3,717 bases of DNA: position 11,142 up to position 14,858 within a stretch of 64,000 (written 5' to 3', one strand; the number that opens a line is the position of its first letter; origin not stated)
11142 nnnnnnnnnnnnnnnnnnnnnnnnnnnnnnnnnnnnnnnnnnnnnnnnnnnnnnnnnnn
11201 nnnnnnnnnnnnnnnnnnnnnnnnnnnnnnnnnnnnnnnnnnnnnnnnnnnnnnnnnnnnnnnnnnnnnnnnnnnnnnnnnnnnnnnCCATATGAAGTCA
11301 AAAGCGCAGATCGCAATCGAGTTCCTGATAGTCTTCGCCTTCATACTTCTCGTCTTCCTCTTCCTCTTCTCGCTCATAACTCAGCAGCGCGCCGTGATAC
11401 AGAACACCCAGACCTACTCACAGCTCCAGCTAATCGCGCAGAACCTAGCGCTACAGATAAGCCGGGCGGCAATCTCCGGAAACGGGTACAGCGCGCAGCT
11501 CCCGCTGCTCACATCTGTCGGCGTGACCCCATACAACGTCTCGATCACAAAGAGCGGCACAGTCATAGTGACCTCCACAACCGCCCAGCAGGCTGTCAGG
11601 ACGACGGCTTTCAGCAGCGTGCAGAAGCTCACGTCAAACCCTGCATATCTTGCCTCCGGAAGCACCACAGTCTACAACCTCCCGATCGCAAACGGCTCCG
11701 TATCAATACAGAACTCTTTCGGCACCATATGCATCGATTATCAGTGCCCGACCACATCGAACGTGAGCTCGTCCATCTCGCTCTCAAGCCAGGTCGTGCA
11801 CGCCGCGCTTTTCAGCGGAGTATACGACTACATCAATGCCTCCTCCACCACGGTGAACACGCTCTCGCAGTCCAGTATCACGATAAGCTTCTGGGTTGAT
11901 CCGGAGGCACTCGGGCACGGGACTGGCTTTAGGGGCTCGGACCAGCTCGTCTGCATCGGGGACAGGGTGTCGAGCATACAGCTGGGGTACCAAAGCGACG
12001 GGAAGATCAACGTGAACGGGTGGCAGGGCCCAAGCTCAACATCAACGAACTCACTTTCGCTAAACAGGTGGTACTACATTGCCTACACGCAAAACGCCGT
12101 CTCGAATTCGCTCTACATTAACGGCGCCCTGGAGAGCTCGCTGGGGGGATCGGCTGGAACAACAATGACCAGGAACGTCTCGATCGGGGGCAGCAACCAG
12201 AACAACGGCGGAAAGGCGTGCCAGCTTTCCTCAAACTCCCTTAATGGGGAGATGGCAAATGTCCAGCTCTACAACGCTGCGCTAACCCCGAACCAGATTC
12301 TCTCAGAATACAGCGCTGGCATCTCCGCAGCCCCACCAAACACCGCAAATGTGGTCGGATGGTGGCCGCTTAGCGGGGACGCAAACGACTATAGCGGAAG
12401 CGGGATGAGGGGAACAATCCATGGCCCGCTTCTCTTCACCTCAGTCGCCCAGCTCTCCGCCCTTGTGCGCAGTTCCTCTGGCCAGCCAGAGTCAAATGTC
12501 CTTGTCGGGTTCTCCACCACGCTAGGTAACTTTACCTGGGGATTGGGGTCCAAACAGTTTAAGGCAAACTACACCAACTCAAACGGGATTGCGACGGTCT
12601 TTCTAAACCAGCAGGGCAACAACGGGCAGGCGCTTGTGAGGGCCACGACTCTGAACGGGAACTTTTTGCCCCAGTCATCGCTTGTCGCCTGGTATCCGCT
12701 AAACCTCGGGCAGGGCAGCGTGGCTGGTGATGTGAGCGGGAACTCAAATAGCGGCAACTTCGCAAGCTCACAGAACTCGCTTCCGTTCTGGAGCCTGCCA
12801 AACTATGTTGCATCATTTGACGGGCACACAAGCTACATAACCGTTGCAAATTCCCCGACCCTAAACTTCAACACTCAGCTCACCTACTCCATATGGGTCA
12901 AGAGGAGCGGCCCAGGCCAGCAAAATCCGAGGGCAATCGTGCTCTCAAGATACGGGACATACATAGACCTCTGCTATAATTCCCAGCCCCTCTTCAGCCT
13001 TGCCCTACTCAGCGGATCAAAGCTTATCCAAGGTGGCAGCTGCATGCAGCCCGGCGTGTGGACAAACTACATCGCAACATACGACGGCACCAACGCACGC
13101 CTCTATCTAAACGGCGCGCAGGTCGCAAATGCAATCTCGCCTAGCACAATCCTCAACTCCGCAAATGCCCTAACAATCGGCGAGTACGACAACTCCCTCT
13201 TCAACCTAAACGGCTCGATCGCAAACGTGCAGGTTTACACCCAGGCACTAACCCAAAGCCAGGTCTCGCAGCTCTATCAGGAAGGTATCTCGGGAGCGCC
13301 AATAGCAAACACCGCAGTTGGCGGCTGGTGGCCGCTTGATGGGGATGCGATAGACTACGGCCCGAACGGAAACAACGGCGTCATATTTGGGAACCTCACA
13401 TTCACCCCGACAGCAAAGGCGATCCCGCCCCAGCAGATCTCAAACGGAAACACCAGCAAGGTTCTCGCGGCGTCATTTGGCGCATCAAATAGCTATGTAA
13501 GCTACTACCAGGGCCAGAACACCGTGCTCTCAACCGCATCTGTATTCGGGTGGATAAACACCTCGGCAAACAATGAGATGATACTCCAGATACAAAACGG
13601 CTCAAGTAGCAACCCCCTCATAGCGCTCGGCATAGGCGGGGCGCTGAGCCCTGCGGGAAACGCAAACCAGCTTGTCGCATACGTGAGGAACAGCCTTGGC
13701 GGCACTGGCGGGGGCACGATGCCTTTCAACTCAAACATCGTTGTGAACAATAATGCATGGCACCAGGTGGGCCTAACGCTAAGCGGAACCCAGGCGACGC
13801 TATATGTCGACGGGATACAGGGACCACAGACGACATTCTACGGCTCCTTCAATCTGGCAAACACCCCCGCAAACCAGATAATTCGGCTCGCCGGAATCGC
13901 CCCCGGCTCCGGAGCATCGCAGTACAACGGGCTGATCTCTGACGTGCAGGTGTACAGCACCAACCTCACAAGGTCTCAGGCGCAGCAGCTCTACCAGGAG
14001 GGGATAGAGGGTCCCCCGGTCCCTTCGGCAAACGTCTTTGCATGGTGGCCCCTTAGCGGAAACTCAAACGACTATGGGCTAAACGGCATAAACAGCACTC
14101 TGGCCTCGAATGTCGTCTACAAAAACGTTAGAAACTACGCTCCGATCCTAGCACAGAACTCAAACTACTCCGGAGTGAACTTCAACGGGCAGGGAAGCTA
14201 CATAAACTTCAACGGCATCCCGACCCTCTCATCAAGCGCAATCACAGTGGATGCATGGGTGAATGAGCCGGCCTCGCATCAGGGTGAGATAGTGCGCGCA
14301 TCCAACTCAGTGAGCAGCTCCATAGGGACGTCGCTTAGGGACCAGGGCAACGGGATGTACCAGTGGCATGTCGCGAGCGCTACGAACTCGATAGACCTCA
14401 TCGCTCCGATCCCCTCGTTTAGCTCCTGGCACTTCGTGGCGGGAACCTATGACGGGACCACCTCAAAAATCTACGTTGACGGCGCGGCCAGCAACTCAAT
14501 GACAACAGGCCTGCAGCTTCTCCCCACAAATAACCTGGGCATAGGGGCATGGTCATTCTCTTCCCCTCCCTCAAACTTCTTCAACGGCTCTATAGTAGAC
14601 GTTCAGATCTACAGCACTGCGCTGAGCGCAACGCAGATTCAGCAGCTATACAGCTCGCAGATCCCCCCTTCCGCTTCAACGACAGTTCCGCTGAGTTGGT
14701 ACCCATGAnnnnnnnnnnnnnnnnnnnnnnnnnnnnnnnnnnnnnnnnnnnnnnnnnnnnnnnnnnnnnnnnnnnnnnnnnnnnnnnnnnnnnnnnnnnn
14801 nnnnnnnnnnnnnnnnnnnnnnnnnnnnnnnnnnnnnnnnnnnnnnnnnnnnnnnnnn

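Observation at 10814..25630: Type IV filament locus whose 'pilins' are giant multi-LamG lectin-domain proteins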

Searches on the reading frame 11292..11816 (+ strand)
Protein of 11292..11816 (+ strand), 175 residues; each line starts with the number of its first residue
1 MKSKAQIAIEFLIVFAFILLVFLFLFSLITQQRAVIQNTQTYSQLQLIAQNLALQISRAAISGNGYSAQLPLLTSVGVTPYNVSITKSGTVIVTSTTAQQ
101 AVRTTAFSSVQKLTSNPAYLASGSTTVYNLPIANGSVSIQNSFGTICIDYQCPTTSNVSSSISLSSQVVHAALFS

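Call 37: search_protein_families(library=pfam, proteins=[window:11292-11816:+], max_evalue=5)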
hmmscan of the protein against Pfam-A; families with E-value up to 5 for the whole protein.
window:11292-11816:+ (175 aa): 6 families
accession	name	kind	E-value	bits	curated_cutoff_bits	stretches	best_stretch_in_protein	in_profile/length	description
PF25353.1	PH_2nd_LRR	-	0.1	12.7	27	1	98-136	31-69/165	Second PH domain in LRR-containing protein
PF19692.4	DUF6193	-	0.11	12.9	26.9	1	53-104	47-96/112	Family of unknown function (DUF6193)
PF06480.20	FtsH_ext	-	0.22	12.2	25.5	1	12-96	1-77/103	FtsH Extracellular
PF04021.17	Class_IIIsignal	-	0.22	12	23.7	1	3-21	1-19/27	Class III signal peptide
PF16964.10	TadF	-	1.2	9.4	27.3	0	2-36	5-39/178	Putative tight adherence pilin protein F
PF07811.17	TadE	-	2.2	8.9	22.9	1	6-34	2-32/43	TadE-like protein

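Call 43: find_homologous_proteins(query=window:11292-11816:+, max_evalue=0.001)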
Query window:11292-11816:+ (175 aa): 1 proteins with E <= 0.001 among 268 candidates.
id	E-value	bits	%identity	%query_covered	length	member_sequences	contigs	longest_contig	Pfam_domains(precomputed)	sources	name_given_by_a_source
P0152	4.3e-21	93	77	35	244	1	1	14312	PF13385.14,PF02210.32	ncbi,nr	ncbi:MAG: LamG domain-containing protein, partial [Candidatus Micrarchaeota archaeon]|nr:LamG domain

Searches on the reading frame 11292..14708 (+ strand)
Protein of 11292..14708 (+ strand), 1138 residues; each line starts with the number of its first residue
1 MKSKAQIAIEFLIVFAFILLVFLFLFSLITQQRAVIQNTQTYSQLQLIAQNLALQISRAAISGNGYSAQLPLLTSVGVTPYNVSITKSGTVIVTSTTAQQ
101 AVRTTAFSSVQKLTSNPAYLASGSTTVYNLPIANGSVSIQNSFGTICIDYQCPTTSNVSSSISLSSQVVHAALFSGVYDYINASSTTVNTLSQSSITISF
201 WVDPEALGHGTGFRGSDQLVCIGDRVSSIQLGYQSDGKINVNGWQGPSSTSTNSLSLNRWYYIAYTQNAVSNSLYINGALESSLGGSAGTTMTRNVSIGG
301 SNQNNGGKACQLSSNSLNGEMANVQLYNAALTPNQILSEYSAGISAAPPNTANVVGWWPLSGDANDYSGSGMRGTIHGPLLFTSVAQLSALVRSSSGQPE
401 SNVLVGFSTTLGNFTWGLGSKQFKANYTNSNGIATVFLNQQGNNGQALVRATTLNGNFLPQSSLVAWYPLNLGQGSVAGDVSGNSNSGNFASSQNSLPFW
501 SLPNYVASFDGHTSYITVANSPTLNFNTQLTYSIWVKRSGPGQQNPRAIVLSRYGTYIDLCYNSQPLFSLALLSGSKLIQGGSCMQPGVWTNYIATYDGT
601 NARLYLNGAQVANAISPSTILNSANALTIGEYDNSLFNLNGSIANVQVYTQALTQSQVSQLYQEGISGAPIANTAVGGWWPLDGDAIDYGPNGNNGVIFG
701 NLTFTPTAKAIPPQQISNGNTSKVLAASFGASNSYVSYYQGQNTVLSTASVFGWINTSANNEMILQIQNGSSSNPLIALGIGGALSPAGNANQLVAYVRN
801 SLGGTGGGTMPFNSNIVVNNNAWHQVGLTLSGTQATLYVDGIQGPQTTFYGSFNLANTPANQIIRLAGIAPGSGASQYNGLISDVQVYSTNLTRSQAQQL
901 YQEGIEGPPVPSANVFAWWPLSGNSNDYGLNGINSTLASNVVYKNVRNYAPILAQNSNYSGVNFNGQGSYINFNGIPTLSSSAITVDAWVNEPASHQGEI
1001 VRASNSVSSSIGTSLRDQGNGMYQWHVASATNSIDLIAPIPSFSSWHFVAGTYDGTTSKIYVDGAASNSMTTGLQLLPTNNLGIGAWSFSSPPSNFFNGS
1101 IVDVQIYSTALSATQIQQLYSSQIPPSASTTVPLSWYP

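Call 4: search_protein_families(library=pfam, proteins=[window:11292-14708:+], max_evalue=0.01)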
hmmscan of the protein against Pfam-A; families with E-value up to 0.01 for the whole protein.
window:11292-14708:+ (1138 aa): 6 families
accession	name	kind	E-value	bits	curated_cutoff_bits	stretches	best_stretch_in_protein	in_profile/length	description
PF13385.13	Laminin_G_3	-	9.9e-75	250.2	27.6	4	510-659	1-151/151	Concanavalin A-like lectin/glucanases superfamily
PF02210.31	Laminin_G_2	-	3.7e-11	44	22.9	0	812-886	44-122/126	Laminin G domain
PF00354.24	Pentaxin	-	5.5e-10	39.7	25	1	272-363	99-185/194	Pentaxin family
PF00054.30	Laminin_G_1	-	1.5e-08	35.3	24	0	813-848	45-80/131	Laminin G domain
PF22925.3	TS_C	-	0.00015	21.9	27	0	228-332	100-200/202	Trans-sialidase, C-terminal domain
PF02973.23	Sialidase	-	0.00017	21.6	26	0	601-661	118-184/189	Sialidase, N-terminal domain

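Call 38: search_protein_families(library=ncbifam, proteins=[window:11292-14708:+], max_evalue=0.1)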
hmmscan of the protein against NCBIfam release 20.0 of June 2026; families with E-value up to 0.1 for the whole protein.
window:11292-14708:+ (1138 aa): 2 families
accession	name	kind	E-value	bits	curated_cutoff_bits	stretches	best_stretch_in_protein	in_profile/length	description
NF052521.1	TafC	equivalog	1.5e-27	96.7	410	4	504-668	192-366/373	TafC family fimbrial protein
TIGR02670.1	cas_csx8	equivalog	0.059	12.4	201.75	1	930-965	383-418/441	type I CRISPR-associated protein Cas8a1/Csx8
